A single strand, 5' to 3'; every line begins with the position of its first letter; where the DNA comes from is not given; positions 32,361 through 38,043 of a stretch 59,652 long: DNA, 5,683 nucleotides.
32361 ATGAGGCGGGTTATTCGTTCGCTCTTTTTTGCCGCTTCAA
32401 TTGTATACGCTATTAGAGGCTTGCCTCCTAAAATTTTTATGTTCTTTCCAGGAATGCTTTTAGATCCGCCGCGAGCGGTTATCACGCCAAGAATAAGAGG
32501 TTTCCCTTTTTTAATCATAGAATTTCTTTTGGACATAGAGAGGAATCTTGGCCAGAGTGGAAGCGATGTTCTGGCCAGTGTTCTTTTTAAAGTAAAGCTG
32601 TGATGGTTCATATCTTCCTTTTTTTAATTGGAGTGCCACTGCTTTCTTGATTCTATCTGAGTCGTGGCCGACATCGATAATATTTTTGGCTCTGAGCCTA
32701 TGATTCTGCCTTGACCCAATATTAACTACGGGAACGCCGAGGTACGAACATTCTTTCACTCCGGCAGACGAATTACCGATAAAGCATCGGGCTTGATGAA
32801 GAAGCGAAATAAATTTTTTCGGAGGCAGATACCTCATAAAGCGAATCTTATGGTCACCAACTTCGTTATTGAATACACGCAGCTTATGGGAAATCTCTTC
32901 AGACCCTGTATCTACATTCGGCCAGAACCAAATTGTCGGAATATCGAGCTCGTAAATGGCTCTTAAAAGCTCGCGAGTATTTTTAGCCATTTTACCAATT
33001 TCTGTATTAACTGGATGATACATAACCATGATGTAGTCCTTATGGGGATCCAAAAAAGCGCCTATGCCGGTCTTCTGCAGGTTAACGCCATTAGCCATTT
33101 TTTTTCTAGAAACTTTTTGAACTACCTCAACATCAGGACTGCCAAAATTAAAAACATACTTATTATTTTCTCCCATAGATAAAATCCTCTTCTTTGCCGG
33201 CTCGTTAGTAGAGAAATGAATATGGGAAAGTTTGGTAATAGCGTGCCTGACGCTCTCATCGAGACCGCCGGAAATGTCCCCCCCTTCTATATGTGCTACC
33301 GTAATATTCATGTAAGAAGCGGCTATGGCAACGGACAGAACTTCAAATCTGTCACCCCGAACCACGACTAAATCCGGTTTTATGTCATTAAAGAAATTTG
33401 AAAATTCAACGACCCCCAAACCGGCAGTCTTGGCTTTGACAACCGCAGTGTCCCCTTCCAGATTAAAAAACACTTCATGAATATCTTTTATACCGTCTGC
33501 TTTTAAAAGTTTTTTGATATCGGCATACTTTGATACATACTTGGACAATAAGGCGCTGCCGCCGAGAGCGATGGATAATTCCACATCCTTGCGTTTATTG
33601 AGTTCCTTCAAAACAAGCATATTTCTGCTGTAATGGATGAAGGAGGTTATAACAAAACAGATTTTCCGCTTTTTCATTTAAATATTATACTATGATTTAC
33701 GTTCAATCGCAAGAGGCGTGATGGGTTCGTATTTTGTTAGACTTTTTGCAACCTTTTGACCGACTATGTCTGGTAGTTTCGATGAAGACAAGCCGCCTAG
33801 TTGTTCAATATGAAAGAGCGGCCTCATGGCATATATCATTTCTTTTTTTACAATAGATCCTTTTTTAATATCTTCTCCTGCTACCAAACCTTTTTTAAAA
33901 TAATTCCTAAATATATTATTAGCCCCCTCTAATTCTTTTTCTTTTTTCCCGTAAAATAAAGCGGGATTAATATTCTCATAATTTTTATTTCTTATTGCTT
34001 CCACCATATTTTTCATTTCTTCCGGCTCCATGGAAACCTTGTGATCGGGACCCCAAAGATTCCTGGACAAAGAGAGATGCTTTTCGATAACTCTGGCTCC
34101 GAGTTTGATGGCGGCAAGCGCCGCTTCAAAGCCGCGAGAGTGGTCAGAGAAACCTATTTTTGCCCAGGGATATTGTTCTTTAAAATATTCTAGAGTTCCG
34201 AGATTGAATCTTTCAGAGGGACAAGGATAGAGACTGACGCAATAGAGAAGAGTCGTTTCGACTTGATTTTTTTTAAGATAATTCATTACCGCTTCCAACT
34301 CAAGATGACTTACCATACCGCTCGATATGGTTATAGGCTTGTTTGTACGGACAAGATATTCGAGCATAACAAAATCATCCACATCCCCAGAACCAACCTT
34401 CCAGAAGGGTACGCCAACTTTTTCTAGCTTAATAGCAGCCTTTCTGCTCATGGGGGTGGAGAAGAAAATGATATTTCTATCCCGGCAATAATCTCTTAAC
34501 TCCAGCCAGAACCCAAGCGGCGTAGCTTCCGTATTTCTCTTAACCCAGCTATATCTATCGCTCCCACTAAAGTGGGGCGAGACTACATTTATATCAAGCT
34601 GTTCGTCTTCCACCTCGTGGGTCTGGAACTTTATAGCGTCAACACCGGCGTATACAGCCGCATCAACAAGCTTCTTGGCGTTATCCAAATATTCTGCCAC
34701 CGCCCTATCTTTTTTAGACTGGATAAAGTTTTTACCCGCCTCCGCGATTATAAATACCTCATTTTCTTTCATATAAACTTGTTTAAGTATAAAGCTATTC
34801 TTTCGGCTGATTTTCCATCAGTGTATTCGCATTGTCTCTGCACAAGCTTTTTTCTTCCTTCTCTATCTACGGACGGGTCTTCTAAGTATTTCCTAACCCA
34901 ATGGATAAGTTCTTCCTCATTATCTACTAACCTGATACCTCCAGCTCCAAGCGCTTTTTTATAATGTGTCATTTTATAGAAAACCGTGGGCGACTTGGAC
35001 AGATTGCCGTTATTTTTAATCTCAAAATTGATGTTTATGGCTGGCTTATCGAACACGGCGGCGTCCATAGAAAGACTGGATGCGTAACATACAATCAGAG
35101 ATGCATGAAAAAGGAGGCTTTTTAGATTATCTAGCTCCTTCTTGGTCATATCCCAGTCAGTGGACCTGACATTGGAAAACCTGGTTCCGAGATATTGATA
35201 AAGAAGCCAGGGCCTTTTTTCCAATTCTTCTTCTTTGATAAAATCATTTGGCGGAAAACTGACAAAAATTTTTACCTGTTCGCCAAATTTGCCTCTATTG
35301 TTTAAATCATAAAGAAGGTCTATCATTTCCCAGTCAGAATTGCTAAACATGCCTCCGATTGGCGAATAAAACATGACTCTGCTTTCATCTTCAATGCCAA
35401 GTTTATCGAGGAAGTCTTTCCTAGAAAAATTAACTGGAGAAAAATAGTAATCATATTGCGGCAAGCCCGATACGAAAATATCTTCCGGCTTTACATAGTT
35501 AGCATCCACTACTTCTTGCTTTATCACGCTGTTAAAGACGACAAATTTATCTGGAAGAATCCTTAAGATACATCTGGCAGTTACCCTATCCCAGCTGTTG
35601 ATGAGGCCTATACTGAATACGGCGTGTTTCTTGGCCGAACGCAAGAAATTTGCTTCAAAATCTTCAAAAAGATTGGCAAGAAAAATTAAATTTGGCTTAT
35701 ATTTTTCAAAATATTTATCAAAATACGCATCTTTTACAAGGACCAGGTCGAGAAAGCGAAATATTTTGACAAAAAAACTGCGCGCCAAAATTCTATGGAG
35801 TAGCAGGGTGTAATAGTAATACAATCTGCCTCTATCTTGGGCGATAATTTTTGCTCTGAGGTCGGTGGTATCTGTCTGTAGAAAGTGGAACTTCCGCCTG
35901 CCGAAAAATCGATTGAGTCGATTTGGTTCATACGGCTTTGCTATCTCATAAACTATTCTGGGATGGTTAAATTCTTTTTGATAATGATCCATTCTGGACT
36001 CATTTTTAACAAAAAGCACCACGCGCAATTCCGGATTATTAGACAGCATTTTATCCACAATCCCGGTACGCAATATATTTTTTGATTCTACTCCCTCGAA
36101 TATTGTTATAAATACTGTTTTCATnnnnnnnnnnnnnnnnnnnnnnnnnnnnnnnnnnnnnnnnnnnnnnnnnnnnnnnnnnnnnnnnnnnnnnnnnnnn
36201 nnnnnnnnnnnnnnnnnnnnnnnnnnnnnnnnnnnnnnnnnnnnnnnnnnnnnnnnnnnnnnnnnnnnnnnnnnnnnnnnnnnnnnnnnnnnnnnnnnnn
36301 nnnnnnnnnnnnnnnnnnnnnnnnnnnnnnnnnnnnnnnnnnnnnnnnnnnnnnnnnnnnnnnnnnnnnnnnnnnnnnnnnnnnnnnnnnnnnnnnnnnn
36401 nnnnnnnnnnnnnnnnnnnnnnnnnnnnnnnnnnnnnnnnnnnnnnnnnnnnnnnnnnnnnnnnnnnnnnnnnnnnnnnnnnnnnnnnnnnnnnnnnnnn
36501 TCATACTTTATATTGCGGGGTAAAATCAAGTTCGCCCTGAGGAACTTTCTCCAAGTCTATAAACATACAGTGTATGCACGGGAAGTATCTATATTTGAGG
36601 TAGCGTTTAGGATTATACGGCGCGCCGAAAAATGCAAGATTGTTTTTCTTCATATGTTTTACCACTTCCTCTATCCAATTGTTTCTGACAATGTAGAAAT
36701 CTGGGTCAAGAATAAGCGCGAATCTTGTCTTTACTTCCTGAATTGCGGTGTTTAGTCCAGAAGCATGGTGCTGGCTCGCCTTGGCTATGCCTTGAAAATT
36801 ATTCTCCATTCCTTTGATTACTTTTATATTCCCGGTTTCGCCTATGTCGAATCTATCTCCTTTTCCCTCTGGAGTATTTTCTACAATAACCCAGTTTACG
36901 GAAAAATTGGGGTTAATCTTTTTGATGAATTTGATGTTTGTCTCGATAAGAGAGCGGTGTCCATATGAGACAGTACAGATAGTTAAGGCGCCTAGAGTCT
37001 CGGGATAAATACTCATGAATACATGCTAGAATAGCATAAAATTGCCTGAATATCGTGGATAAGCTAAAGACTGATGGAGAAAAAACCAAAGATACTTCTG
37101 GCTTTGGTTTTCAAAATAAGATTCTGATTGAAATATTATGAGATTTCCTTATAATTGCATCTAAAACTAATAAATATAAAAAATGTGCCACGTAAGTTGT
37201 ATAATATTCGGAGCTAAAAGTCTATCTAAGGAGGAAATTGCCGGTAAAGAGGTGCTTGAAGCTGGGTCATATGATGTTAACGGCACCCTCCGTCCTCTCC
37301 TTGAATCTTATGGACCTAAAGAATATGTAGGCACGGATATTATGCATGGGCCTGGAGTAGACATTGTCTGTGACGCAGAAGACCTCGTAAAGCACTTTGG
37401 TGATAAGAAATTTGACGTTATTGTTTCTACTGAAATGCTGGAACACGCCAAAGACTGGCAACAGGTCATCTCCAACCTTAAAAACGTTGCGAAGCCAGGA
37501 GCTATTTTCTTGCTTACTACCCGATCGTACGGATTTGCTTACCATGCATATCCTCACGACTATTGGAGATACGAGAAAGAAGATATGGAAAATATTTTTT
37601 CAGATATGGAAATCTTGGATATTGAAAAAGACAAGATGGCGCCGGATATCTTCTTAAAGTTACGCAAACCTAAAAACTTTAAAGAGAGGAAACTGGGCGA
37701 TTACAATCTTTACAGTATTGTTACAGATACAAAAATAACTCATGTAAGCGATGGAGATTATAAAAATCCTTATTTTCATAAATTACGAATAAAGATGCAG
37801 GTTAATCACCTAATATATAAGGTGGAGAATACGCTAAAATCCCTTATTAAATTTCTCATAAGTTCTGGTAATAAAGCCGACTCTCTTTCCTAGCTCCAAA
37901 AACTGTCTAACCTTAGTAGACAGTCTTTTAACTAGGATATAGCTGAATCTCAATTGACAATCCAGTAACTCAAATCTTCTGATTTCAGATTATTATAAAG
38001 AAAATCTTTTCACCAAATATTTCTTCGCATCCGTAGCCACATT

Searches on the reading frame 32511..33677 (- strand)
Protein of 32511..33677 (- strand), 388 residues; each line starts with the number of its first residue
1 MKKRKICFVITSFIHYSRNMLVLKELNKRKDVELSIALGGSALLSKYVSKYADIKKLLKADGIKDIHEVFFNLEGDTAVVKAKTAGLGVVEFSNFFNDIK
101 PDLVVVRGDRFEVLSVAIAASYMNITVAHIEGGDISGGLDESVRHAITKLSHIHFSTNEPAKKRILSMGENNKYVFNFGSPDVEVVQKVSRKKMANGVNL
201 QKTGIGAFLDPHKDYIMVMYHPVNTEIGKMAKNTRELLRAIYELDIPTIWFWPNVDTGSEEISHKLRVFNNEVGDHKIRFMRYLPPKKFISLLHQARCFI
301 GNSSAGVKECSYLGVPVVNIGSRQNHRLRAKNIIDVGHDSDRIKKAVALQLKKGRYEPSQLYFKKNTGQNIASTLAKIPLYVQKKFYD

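Call 68: search_protein_families(library=pfam, proteins=[window:32511-33677:-], max_evalue=0.0001)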
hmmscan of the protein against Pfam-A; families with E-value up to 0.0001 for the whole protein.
window:32511-33677:- (388 aa): 1 family
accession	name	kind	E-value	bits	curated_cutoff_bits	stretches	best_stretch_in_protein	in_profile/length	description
PF02350.25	Epimerase_2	-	3e-67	227.4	30.6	1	24-375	1-346/347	UDP-N-acetylglucosamine 2-epimerase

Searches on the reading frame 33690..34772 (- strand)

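Call 84: search_protein_families(library=pfam, proteins=[window:33690-34772:-], max_evalue=0.0001)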
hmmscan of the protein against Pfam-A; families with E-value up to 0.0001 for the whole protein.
window:33690-34772:- (360 aa): 1 family
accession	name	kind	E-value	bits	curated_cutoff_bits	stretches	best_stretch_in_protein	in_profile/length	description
PF03102.20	NeuB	-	1e-64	218.8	22.1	1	35-263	1-232/241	NeuB family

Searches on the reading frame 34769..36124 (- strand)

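Call 84: search_protein_families(library=pfam, proteins=[window:34769-36124:-], max_evalue=0.0001)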
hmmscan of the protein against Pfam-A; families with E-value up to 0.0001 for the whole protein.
window:34769-36124:- (451 aa): 1 family
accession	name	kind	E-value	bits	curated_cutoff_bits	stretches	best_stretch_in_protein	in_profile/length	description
PF04464.20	Glyphos_transf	-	5.2e-11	42.5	22.1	1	194-444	137-362/367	CDP-Glycerol:Poly(glycerophosphate) glycerophosphotransferase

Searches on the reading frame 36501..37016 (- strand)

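Call 84: search_protein_families(library=pfam, proteins=[window:36501-37016:-], max_evalue=0.0001)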
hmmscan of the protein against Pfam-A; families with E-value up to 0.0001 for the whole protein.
window:36501-37016:- (171 aa): 2 families
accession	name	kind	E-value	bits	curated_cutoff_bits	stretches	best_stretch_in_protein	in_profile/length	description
PF00535.33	Glycos_transf_2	-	1.8e-05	25.2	23.3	1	82-132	64-114/168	Glycosyl transferase family 2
PF13712.12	Glyco_tranf_2_5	-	7.1e-05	23.1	27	0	63-126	21-84/210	Glycosyltransferase like family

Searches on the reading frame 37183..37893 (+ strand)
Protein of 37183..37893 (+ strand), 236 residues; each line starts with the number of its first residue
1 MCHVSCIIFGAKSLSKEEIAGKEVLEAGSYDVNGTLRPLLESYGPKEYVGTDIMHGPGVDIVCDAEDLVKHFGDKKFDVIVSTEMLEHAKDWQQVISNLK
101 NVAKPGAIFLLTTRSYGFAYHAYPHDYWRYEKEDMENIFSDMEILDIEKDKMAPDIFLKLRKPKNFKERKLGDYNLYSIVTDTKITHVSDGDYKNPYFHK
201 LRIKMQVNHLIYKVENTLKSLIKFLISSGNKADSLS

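Call 84: search_protein_families(library=pfam, proteins=[window:37183-37893:+], max_evalue=0.0001)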
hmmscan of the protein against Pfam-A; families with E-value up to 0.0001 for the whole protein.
window:37183-37893:+ (236 aa): 5 families
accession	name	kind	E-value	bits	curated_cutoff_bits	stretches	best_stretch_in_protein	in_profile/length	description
PF13489.12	Methyltransf_23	-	1.3e-11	44.9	27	1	14-134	16-138/164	Methyltransferase domain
PF08241.18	Methyltransf_11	-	1.1e-09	39.2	21.2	1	60-110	42-94/95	Methyltransferase domain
PF08242.18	Methyltransf_12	-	9.2e-08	33.2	30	1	69-109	59-98/98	Methyltransferase domain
PF13847.12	Methyltransf_31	-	1e-07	32.2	27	1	62-115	60-113/145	Methyltransferase domain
PF13649.12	Methyltransf_25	-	5.4e-05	24.2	27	0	62-106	52-96/97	Methyltransferase domain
